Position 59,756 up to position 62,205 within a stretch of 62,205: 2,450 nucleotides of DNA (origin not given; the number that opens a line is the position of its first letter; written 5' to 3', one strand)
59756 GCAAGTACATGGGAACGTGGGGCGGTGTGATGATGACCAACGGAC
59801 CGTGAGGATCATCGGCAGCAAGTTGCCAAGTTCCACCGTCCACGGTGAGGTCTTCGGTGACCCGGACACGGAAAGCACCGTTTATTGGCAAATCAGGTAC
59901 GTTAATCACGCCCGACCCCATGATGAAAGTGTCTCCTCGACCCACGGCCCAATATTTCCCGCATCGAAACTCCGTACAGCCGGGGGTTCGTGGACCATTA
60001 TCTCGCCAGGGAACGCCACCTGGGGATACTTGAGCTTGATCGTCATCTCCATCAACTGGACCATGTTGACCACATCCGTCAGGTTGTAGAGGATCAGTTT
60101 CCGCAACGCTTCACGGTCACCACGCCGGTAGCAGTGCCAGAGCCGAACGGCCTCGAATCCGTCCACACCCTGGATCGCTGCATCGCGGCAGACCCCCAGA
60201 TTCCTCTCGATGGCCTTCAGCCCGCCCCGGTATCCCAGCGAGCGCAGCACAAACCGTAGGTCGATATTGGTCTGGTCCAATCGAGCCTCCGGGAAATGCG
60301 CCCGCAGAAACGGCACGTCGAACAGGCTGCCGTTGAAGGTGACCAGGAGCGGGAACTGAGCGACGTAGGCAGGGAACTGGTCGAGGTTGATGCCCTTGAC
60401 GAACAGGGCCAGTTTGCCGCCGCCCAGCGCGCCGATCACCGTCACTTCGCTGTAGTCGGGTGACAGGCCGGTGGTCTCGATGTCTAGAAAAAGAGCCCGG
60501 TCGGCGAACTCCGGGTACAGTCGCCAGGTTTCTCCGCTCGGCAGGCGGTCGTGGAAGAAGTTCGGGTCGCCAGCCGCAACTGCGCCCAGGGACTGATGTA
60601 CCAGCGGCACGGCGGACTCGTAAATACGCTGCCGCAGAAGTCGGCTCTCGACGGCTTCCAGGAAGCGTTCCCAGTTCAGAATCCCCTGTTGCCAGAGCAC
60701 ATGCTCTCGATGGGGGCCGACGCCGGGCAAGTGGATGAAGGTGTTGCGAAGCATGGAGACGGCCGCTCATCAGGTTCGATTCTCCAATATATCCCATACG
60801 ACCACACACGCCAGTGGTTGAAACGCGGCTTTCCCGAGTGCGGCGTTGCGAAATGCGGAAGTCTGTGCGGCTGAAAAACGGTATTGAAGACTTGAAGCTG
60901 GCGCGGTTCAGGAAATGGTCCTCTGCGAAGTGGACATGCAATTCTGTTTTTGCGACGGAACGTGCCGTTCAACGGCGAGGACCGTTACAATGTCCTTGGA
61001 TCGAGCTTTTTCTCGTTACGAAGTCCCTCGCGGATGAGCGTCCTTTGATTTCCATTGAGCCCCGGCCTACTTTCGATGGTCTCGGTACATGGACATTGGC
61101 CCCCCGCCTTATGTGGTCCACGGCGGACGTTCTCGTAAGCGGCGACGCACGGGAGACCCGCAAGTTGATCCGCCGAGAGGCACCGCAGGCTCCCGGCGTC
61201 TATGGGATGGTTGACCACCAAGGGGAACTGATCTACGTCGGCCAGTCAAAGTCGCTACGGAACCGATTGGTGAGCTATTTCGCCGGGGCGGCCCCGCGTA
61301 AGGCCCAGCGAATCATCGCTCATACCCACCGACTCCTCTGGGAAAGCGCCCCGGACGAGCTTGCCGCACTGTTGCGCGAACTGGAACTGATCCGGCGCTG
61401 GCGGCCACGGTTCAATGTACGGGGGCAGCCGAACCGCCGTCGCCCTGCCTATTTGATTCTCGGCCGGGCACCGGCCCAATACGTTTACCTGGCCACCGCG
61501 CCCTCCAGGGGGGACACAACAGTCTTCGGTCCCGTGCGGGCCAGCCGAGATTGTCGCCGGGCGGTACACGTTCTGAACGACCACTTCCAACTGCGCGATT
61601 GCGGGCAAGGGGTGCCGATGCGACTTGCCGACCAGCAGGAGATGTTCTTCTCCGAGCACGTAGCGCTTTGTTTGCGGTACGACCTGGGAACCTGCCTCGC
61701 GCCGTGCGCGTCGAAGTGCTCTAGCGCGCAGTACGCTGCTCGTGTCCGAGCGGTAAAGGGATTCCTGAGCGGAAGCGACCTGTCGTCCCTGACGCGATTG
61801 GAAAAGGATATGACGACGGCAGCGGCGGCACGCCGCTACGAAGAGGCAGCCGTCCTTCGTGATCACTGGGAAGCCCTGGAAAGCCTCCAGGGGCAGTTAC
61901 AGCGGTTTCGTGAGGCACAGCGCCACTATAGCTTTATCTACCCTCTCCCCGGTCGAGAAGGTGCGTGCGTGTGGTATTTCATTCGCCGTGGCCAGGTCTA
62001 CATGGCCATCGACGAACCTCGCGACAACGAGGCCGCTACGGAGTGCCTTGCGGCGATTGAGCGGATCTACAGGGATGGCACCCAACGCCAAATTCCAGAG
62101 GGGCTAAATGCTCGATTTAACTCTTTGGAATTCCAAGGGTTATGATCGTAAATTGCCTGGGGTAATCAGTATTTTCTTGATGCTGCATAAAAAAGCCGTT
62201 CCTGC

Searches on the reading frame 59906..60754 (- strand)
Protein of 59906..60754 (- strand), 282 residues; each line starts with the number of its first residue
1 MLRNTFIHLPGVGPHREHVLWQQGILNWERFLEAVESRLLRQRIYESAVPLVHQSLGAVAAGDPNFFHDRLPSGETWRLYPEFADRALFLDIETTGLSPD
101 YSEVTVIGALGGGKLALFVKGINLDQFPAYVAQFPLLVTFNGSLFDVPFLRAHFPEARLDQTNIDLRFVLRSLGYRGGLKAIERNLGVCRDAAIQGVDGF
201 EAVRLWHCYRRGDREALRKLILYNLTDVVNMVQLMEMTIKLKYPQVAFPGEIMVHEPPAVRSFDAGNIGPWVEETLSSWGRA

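Call 49: search_protein_families(library=pfam, proteins=[window:59906-60754:-], max_evalue=0.0001)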
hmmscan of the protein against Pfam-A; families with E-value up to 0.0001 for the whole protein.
window:59906-60754:- (282 aa): 1 family
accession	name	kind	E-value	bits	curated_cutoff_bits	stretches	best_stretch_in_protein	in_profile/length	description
PF13482.12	RNase_H_2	-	1.7e-32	113.1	22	1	88-237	1-163/165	RNase_H superfamily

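Call 91: find_encoding_contigs(protein=window:59906-60754:-, flank=3000, max_places=6)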
Protein window:59906-60754:- (282 aa): 3 contigs read that carry it; 3 places shown.
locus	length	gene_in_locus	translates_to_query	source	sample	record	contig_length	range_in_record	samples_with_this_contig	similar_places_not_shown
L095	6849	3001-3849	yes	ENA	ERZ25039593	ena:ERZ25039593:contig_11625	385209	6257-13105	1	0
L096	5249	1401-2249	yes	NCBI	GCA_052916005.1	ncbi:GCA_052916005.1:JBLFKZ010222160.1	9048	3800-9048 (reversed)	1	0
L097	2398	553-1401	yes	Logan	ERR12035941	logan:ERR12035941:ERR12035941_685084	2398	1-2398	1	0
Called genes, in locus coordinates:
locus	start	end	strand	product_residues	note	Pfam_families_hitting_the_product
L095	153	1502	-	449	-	PF01609:DDE_Tnp_1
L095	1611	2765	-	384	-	PF01541:GIY-YIG (weak), PF27096:UvrC_M, PF02151:UVR (weak)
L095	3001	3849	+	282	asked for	PF13482:RNase_H_2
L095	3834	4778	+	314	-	-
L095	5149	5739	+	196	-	-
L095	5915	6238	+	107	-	-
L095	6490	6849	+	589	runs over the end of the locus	-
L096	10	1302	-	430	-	PF01541:GIY-YIG (weak), PF27096:UvrC_M, PF02151:UVR (weak)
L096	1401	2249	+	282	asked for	PF13482:RNase_H_2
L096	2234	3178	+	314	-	-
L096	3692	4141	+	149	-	-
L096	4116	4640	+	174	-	-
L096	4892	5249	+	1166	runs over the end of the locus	PF03781:FGE-sulfatase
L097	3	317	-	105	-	?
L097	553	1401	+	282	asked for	PF13482:RNase_H_2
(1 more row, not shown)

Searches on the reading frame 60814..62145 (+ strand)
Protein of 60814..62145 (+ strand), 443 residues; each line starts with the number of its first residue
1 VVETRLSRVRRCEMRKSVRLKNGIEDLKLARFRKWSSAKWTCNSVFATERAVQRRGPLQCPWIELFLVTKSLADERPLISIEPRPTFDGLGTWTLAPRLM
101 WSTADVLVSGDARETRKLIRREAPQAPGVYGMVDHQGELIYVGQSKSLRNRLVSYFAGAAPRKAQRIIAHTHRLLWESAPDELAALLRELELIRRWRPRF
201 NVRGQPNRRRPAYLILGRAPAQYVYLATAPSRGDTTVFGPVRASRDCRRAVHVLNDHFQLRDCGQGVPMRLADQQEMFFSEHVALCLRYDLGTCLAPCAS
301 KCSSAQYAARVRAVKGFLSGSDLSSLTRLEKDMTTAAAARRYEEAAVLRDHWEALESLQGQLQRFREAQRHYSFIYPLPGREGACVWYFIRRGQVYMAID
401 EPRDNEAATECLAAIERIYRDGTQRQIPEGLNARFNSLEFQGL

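Call 49: search_protein_families(library=pfam, proteins=[window:60814-62145:+], max_evalue=0.0001)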
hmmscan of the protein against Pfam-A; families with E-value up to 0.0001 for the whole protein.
window:60814-62145:+ (443 aa): 2 families
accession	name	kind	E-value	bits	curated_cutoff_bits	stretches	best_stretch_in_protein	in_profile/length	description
PF01541.30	GIY-YIG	-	4.4e-07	30.5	22.6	1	127-198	2-74/78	GIY-YIG catalytic domain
PF02151.25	UVR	-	1.6e-05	24.9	21.5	1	325-355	3-33/36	UvrB/uvrC motif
